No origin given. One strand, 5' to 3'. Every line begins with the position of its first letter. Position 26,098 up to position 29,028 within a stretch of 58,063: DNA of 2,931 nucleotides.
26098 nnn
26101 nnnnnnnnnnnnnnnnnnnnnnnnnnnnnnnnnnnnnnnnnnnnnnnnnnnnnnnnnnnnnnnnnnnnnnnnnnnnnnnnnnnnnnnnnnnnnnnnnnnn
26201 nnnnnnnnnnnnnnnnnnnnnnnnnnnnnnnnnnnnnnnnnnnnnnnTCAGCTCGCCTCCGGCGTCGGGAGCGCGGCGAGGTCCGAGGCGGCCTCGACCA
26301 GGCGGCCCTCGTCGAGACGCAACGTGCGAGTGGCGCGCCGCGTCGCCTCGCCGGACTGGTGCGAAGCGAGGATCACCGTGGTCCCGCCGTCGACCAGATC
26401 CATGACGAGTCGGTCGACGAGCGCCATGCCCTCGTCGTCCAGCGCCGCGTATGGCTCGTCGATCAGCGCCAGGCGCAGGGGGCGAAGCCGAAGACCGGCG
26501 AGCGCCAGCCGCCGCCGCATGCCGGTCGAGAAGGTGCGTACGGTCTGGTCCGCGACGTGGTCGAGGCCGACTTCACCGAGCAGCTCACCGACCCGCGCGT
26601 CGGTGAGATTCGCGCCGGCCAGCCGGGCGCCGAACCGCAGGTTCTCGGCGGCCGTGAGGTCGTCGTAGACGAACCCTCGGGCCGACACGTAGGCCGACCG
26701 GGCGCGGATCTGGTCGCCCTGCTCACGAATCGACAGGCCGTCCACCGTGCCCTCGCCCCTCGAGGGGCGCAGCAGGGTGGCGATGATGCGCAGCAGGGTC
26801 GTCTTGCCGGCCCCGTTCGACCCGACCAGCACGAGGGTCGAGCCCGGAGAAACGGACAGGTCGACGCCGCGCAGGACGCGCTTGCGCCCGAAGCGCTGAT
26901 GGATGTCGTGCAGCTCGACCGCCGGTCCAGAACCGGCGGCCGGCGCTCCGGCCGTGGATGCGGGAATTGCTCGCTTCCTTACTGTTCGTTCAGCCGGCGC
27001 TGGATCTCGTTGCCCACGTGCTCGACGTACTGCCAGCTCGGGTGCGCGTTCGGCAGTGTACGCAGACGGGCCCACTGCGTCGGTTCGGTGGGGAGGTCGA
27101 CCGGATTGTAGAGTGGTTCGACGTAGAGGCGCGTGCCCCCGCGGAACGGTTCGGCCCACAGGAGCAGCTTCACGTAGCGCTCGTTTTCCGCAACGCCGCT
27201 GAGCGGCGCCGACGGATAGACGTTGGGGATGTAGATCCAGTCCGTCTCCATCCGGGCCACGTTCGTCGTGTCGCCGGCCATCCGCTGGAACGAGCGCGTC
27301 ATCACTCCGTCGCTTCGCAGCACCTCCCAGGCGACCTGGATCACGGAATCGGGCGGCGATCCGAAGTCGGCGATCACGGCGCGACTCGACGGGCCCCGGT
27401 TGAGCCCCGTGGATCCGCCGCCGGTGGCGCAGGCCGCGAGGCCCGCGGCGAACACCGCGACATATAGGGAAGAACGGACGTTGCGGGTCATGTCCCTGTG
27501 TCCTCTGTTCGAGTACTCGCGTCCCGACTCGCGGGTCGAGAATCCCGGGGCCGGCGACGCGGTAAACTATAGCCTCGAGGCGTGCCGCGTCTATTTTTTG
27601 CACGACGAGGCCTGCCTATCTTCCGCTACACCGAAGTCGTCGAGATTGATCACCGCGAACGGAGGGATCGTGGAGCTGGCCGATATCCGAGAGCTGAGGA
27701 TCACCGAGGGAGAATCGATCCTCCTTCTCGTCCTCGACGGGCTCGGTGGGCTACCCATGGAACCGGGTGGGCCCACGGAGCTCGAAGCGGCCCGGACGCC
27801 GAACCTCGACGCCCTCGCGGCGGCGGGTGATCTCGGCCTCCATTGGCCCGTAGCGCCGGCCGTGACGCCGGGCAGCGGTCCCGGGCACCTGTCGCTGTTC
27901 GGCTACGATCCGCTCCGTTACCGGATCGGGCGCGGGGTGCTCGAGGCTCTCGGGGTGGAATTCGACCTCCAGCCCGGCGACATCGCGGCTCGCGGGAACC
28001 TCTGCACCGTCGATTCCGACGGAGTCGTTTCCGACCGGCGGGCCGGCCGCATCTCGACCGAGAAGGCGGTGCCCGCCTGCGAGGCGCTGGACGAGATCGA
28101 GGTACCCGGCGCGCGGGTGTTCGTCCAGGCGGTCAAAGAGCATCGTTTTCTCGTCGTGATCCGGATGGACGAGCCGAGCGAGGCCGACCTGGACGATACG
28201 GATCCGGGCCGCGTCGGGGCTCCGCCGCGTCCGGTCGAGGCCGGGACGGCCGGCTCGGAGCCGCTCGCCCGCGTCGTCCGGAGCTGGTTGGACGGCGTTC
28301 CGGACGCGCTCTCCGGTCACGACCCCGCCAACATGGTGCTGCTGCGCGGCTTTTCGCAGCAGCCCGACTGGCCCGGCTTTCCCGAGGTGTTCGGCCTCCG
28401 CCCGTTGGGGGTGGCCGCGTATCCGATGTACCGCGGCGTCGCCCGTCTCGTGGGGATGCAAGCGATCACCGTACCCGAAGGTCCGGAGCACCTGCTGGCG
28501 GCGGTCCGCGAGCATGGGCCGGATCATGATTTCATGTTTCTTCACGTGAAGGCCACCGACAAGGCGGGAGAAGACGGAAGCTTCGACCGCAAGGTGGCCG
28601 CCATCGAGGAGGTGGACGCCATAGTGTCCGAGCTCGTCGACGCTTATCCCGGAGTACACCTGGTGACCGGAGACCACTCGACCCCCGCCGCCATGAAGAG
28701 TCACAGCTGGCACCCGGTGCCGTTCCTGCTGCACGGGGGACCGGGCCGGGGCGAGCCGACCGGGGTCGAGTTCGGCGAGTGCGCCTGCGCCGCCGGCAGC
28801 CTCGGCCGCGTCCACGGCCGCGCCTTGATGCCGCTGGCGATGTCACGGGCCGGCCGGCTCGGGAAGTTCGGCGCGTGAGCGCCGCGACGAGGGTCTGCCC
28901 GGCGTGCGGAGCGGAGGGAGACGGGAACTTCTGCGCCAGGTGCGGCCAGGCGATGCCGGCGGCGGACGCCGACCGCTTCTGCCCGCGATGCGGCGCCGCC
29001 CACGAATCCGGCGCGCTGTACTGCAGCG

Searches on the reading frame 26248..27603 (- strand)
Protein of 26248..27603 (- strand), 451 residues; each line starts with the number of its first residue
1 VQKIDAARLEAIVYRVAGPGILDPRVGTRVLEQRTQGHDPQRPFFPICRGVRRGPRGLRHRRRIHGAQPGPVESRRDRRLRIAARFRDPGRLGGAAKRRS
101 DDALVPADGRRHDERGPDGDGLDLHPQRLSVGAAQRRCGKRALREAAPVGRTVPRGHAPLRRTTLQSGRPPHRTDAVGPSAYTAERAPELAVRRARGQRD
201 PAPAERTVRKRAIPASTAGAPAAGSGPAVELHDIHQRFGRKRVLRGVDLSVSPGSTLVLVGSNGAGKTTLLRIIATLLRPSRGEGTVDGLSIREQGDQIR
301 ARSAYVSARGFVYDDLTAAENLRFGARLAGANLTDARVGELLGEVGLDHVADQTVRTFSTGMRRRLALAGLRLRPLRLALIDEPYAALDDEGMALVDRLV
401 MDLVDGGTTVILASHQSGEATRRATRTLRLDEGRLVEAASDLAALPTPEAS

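Call 63: search_protein_families(library=pfam, proteins=[window:26248-27603:-], max_evalue=0.01)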
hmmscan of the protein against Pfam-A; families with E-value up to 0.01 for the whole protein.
window:26248-27603:- (451 aa): 7 families
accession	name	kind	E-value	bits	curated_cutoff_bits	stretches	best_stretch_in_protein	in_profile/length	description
PF00005.33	ABC_tran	-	2e-26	93.6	25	1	244-385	1-136/137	ABC transporter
PF13304.12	AAA_21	-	1.2e-10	42.4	27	2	258-288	3-26/304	AAA domain, putative AbiEii toxin, Type IV TA system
PF13555.12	AAA_29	-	0.00073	19.7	27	1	247-282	15-50/61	P-loop containing region of AAA domain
PF13191.12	AAA_16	-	0.0012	19.8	32.6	1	253-376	24-134/167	AAA ATPase domain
PF13175.12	AAA_15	-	0.0024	18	32.1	1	250-281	20-50/374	AAA ATPase domain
PF01078.27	Mg_chelatase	-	0.0037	17.1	20.3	1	235-311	3-78/207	Magnesium chelatase, subunit ChlI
PF02463.25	SMC_N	-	0.006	16.5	40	0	251-274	22-44/220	RecF/RecN/SMC N terminal domain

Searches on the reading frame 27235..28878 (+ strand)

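Call 19: search_protein_families(library=pfam, proteins=[window:27235-28878:+], max_evalue=0.001)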
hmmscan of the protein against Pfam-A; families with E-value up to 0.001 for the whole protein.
window:27235-28878:+ (547 aa): 2 families
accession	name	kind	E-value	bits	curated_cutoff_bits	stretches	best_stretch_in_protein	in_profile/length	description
PF10143.14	PhosphMutase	-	1.5e-39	136.1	21.5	1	195-362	1-167/170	2,3-bisphosphoglycerate-independent phosphoglycerate mutase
PF01676.23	Metalloenzyme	-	3.1e-37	128.9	24.3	1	161-537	2-251/252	Metalloenzyme superfamily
